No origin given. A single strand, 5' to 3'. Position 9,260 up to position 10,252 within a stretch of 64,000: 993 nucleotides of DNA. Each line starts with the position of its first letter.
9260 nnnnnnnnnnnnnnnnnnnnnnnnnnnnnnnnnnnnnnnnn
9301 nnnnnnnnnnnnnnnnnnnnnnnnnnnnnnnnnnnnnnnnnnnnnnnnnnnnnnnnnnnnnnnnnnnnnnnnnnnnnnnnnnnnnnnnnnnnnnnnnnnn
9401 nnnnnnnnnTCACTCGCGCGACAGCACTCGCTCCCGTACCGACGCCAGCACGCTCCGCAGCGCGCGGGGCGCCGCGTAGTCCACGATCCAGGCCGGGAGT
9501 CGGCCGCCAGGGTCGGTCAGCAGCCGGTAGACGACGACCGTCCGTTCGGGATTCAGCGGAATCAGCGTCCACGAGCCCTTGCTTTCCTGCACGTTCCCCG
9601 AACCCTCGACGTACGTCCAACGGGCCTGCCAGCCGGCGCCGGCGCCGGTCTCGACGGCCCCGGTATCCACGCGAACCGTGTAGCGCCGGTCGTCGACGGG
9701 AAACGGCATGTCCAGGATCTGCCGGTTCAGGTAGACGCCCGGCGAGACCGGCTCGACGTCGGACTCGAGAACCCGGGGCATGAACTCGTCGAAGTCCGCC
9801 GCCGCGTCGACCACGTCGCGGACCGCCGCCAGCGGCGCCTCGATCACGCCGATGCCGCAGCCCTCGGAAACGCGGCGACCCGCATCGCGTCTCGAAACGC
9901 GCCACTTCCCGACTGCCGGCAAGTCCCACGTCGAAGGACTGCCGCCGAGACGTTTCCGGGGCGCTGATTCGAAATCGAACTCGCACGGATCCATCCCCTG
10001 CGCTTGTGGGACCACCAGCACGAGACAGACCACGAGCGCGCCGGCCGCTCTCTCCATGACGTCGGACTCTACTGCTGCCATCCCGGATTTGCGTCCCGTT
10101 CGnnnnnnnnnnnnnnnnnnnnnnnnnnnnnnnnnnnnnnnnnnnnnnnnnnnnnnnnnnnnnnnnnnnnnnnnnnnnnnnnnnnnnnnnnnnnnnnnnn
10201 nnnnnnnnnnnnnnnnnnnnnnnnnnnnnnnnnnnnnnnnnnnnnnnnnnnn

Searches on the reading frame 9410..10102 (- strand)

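Call 55: search_protein_families(library=pfam, proteins=[window:9410-10102:-], max_evalue=0.001)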
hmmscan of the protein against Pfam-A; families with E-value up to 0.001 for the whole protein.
window:9410-10102:- (230 aa): 1 family
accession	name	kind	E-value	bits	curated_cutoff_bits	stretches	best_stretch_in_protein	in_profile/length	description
PF03364.25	Polyketide_cyc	-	1.4e-05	25.8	23.4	1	87-221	1-124/126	Polyketide cyclase / dehydrase and lipid transport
